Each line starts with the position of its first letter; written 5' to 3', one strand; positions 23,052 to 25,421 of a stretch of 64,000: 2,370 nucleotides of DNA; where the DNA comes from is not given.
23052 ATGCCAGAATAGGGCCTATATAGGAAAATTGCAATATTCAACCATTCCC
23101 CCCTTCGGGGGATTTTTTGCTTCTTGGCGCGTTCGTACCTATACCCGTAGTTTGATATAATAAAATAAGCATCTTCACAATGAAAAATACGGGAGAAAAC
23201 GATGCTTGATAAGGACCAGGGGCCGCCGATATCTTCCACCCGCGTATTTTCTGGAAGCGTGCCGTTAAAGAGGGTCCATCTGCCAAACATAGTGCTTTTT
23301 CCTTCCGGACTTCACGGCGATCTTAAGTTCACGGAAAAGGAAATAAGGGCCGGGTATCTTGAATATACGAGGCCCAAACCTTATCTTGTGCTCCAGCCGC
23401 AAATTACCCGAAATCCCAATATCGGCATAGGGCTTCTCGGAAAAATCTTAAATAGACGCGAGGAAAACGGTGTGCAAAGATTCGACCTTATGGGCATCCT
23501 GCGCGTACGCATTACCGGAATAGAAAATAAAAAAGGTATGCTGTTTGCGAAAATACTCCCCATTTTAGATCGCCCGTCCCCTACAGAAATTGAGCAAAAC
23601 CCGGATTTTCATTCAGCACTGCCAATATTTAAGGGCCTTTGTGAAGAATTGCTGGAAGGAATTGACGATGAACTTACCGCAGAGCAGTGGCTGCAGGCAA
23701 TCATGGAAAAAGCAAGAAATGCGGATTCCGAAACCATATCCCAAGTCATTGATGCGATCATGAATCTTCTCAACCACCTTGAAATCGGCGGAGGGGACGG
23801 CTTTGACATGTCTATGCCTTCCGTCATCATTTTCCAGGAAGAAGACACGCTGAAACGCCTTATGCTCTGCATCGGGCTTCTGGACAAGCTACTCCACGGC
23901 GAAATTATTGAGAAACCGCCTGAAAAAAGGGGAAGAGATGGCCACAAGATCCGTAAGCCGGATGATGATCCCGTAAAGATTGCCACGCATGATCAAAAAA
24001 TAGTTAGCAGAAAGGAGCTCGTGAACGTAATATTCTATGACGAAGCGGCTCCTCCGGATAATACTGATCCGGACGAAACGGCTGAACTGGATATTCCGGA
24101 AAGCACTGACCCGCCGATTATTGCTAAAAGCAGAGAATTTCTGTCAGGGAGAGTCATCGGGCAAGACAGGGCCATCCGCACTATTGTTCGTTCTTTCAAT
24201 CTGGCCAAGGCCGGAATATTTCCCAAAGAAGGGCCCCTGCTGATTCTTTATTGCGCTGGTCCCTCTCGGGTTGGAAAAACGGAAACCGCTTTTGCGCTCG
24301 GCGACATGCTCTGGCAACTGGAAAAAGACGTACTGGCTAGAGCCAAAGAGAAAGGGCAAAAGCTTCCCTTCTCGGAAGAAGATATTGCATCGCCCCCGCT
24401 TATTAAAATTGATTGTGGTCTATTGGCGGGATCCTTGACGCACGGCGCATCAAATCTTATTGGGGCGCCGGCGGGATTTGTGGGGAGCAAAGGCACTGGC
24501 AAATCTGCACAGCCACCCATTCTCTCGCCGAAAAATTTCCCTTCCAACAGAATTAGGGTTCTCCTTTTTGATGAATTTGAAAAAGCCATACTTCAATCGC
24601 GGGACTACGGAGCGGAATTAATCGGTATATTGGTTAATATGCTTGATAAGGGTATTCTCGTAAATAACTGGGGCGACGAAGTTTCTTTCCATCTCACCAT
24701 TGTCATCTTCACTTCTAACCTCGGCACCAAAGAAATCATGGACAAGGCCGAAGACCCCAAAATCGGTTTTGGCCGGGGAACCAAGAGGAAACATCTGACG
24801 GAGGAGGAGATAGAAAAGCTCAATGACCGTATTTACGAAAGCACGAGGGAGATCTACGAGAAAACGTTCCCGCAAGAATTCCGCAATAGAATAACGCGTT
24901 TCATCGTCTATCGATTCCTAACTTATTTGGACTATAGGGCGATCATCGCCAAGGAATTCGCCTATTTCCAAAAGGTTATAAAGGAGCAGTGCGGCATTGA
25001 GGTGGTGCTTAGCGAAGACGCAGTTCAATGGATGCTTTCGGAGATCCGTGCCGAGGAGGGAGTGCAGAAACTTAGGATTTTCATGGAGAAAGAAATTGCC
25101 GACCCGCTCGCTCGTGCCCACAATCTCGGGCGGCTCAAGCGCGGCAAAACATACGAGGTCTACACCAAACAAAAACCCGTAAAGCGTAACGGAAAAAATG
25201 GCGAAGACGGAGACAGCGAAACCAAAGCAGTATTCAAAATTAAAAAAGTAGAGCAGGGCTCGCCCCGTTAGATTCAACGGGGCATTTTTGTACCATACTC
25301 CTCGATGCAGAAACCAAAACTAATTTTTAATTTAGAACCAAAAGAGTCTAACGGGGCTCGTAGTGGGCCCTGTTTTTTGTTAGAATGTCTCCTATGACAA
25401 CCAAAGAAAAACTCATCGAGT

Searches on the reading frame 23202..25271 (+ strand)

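Call 21: search_protein_families(library=pfam, proteins=[window:23202-25271:+], max_evalue=0.00001)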
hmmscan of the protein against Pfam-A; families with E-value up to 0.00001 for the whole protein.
window:23202-25271:+ (689 aa): 1 family
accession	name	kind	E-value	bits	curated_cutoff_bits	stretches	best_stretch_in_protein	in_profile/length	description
PF07724.20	AAA_2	-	4.7e-16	59.7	27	1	351-565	8-164/166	AAA domain (Cdc48 subfamily)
